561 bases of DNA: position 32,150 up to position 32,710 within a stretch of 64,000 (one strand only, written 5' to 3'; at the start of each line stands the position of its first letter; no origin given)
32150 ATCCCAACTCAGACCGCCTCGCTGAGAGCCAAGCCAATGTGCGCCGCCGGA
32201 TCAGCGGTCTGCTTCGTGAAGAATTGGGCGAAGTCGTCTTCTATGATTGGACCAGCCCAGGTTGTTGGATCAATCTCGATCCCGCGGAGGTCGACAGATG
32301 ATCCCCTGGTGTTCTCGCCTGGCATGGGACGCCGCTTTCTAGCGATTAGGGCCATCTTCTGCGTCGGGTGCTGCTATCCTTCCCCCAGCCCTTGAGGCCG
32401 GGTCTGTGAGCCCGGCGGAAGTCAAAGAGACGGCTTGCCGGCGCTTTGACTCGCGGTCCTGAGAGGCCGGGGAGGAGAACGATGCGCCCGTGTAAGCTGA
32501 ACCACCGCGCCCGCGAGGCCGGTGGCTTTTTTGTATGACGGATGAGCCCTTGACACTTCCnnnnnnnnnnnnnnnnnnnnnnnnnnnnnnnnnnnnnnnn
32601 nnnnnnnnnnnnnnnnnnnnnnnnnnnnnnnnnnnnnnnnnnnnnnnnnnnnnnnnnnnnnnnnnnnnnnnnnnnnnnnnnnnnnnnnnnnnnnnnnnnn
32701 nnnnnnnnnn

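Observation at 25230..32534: carA and carB split by a roughly 7.3 kb accessory insert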

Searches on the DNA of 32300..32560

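Call 26: search_rna_families(source=window, start=32300, end=32560, threshold=evalue, max_evalue=10, show_alignments=3)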
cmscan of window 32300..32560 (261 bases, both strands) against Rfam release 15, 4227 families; matches with E-value up to 10: 4.
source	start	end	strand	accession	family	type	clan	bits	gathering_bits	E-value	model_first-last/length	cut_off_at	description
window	32440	32534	+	RF00515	PyrR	Cis-reg;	-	20.5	54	1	1-115/115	no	PyrR binding site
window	32496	32529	-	RF00502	TCV_Pr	Cis-reg;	-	16.3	40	1.1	1-34/34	no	Turnip crinkle virus (TCV) core promoter hairpin (Pr)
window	32374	32418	+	RF03163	c4-a1b1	Gene; antisense;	CL00128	16.1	46.7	0.087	1-53/53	no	a1, b1 targets of C4 antisense RNA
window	32388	32532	+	RF01394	isrK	Gene; sRNA;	-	11.2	50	4.3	1-77/77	no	isrK Hfq binding RNA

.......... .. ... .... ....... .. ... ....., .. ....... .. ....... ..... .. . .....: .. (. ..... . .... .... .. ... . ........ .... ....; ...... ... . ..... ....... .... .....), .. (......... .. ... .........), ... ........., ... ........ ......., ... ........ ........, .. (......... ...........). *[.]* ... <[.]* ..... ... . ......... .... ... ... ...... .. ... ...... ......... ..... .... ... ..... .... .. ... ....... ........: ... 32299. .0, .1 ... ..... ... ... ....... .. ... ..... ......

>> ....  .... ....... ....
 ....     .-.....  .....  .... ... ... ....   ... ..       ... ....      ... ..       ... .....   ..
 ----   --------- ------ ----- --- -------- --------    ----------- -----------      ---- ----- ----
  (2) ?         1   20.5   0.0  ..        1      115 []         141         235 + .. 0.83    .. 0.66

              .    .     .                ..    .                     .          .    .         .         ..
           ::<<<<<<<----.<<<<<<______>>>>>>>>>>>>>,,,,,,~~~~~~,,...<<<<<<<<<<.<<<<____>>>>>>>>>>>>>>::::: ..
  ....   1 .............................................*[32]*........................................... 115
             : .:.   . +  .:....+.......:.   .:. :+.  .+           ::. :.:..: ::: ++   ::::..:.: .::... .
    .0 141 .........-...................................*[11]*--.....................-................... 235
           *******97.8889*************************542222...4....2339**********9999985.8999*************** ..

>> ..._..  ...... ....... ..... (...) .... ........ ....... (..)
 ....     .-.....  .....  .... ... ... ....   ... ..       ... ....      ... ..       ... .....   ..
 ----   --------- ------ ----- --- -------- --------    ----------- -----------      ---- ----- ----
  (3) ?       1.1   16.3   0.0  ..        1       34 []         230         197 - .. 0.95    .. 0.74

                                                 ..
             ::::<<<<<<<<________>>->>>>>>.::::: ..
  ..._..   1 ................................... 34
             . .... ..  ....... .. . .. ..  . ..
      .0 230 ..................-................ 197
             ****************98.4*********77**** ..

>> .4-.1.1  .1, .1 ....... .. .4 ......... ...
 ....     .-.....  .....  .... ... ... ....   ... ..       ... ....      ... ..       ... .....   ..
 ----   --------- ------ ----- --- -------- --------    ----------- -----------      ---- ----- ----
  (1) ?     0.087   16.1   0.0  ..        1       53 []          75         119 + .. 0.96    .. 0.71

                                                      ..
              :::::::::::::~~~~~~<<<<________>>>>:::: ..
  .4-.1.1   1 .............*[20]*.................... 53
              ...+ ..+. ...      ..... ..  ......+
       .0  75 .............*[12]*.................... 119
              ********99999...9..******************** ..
